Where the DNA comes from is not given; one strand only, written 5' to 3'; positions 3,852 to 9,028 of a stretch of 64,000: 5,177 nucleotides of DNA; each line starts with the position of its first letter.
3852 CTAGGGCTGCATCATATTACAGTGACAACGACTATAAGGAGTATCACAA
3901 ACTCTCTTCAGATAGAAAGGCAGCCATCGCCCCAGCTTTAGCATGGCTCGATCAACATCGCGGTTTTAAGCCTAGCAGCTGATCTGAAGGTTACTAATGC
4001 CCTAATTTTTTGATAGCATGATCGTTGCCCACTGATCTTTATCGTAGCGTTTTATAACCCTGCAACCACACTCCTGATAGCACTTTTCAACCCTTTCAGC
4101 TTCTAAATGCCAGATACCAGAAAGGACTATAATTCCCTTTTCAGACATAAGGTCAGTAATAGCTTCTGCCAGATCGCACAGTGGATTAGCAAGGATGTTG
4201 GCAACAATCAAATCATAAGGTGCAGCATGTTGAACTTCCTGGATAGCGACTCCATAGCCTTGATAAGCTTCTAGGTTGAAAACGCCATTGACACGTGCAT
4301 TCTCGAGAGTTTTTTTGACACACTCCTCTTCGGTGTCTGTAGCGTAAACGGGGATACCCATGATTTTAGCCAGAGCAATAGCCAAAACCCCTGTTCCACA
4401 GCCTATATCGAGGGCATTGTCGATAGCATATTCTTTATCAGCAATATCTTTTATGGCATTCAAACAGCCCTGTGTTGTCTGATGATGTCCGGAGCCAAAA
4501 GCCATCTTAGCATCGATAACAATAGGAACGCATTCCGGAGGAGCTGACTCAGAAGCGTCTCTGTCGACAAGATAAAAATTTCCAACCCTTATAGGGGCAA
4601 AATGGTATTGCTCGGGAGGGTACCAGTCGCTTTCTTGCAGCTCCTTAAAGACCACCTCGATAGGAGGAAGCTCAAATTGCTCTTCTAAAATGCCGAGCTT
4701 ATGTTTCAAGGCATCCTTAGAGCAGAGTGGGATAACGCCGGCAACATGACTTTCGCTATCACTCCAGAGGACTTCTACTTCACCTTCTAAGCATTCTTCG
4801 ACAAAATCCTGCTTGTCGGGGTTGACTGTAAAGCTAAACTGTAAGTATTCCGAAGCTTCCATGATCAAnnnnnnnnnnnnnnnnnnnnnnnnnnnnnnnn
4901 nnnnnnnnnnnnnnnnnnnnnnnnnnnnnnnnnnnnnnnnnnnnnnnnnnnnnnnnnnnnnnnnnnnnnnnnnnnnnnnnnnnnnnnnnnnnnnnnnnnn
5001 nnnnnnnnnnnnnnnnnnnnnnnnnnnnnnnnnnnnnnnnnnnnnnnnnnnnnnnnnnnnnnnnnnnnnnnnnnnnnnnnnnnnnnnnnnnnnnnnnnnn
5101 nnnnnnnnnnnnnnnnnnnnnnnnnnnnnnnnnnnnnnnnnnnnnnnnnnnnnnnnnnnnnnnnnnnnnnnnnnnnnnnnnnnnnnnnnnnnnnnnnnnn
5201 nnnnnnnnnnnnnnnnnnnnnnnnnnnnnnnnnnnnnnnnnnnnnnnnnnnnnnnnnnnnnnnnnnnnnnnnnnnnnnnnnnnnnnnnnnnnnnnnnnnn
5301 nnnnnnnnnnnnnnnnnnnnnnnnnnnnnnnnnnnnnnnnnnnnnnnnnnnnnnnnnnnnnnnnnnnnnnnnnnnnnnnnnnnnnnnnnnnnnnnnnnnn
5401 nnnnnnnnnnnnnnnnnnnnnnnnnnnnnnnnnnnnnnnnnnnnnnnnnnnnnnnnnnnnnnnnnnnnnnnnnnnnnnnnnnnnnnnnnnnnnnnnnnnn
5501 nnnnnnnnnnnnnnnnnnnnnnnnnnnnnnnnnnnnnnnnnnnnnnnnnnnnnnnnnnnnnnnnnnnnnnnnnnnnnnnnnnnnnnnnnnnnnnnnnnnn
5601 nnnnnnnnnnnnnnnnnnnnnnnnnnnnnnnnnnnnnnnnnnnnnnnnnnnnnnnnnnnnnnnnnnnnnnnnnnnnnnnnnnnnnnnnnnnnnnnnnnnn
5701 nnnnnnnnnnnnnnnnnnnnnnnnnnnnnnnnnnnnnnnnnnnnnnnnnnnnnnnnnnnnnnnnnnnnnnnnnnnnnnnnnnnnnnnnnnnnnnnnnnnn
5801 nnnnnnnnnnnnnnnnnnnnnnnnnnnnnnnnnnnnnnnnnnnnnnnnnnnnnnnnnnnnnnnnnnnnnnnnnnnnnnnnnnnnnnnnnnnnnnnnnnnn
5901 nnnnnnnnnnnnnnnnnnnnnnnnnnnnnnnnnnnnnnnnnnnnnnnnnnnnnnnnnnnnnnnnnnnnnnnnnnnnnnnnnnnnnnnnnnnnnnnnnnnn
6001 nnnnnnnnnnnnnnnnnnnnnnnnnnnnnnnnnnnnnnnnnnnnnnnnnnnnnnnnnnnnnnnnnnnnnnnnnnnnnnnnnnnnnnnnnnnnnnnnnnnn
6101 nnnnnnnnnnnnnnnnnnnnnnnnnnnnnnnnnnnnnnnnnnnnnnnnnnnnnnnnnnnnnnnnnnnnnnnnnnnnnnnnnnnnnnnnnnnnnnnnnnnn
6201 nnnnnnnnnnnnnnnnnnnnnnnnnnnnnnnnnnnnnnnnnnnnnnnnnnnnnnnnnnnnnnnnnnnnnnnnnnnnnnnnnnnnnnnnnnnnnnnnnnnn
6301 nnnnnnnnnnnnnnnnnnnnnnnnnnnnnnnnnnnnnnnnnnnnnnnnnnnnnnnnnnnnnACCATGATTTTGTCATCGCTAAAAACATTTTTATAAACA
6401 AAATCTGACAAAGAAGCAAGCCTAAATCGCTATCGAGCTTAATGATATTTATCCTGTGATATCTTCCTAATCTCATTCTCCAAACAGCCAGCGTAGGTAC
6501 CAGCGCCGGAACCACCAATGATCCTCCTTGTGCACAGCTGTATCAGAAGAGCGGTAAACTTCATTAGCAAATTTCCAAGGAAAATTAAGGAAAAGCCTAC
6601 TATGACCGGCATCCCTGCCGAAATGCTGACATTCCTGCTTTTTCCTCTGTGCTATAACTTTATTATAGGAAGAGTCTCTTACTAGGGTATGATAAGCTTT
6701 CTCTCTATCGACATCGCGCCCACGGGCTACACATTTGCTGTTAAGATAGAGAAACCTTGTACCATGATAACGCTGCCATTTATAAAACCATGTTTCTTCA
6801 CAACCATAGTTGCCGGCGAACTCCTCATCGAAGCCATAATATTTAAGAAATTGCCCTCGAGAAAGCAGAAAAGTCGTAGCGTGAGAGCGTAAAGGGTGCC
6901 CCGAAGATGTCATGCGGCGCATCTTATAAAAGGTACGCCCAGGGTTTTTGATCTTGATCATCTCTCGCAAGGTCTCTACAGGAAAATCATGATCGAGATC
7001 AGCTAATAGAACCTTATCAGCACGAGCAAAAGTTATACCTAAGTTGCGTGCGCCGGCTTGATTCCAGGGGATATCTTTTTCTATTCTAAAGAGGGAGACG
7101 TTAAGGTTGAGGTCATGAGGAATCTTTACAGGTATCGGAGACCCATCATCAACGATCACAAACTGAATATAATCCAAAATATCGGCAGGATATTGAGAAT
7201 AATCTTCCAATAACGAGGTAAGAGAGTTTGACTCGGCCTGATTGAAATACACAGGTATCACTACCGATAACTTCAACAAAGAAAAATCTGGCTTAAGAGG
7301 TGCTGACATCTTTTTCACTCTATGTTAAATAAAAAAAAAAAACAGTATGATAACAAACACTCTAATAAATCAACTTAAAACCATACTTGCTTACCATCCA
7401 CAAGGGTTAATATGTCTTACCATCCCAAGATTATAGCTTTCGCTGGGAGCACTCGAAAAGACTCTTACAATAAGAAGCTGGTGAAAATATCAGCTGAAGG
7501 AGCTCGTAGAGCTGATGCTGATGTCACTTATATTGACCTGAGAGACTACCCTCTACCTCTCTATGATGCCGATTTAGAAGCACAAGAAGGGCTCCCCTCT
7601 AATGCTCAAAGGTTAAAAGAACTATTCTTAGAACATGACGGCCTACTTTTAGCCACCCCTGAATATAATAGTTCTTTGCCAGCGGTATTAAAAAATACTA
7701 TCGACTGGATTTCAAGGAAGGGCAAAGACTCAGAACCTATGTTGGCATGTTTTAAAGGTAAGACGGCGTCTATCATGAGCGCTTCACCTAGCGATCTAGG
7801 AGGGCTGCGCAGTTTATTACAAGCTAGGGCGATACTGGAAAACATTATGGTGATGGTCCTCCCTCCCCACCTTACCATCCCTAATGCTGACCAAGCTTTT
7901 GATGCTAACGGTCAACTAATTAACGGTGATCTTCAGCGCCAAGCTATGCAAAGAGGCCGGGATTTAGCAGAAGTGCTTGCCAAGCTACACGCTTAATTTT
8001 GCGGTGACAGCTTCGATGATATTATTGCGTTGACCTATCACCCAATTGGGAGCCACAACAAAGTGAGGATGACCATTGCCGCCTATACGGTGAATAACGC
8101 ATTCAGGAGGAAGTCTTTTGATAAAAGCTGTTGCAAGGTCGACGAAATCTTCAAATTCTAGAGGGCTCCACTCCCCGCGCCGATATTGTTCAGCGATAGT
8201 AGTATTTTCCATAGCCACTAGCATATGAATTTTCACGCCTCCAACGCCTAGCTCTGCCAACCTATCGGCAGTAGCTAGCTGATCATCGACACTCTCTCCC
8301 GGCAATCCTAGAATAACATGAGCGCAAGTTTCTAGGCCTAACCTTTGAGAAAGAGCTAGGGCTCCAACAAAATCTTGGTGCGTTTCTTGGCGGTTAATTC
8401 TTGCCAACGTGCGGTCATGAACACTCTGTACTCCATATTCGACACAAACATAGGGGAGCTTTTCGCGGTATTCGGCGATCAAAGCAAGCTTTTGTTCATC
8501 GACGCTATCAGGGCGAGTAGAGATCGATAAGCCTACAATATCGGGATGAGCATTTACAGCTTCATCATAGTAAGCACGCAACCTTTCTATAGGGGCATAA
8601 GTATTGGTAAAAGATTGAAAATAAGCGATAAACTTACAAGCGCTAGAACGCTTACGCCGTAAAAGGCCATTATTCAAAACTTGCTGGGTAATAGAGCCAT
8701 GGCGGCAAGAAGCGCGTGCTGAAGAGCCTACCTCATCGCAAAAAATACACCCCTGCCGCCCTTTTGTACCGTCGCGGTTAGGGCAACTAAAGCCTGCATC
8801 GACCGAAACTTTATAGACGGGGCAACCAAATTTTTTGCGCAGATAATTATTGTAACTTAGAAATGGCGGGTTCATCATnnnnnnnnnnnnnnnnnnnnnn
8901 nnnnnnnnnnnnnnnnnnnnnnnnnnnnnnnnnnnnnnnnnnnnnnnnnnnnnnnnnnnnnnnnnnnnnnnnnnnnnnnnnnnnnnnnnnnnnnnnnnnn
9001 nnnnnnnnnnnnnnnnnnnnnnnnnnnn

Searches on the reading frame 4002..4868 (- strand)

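Call 50: search_protein_families(library=pfam, proteins=[window:4002-4868:-], max_evalue=0.00001)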
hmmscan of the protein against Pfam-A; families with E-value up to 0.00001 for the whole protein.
window:4002-4868:- (288 aa): 5 families
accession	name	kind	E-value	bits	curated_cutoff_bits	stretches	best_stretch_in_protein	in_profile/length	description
PF06325.19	PrmA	-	2.7e-50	172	22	1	50-287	65-295/296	Ribosomal protein L11 methyltransferase (PrmA)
PF13847.12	Methyltransf_31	-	3.7e-12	46.6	27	1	151-267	6-126/145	Methyltransferase domain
PF13649.12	Methyltransf_25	-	1.5e-08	35.6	27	1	153-224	2-71/97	Methyltransferase domain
PF05175.20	MTS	-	6.2e-07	29.7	23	1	150-224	33-105/170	Methyltransferase small domain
PF13489.12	Methyltransf_23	-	2.7e-06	27.7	27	1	134-252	8-119/164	Methyltransferase domain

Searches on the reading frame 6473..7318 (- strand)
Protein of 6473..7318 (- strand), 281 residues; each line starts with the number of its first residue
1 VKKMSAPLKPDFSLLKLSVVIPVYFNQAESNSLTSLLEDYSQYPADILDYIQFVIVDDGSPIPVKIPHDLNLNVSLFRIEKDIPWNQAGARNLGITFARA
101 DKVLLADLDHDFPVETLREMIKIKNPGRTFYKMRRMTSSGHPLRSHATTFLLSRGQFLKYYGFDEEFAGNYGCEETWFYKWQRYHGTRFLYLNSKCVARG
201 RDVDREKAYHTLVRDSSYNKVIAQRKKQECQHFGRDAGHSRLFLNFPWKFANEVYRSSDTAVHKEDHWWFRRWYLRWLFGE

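Call 50: search_protein_families(library=pfam, proteins=[window:6473-7318:-], max_evalue=0.00001)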
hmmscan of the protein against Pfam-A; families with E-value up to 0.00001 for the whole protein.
window:6473-7318:- (281 aa): 2 families
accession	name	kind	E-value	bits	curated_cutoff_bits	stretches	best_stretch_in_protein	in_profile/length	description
PF10111.15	Glyco_tranf_2_2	-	6e-09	36.2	27.3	1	18-123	1-105/276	Glycosyltransferase like family 2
PF00535.33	Glycos_transf_2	-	3.8e-07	30.6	23.3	1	18-156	1-132/168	Glycosyl transferase family 2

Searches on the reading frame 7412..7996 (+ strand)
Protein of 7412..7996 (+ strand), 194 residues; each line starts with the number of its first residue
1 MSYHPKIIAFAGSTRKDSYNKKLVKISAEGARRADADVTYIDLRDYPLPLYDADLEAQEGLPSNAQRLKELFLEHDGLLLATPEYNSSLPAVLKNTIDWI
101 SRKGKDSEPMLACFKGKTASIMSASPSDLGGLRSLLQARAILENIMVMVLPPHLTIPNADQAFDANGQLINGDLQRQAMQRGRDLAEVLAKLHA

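Call 50: search_protein_families(library=pfam, proteins=[window:7412-7996:+], max_evalue=0.00001)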
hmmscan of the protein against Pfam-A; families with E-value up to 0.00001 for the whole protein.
window:7412-7996:+ (194 aa): 2 families
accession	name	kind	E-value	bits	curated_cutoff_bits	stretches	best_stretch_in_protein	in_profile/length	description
PF03358.20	FMN_red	-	1.1e-40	139.1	24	1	5-159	1-150/152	NADPH-dependent FMN reductase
PF02525.22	Flavodoxin_2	-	1.9e-14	54.3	27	1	8-125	4-134/198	Flavodoxin-like fold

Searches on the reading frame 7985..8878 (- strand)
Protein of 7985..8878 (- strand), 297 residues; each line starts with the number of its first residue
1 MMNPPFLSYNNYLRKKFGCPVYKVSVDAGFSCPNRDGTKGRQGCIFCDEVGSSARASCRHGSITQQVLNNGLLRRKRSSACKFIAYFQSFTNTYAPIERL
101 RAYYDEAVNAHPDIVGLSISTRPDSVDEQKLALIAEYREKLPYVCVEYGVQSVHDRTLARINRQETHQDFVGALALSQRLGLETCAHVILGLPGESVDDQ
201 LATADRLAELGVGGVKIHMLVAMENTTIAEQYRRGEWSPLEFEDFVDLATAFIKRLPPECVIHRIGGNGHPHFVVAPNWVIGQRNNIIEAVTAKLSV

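Call 50: search_protein_families(library=pfam, proteins=[window:7985-8878:-], max_evalue=0.00001)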
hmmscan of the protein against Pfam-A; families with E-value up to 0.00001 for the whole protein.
window:7985-8878:- (297 aa): 2 families
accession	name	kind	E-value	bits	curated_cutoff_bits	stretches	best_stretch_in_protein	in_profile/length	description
PF16199.10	Radical_SAM_C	-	2.9e-20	72.6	31.9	1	214-287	3-76/85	Radical_SAM C-terminal domain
PF04055.27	Radical_SAM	-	7.6e-14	52.7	29.5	1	42-206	9-165/166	Radical SAM superfamily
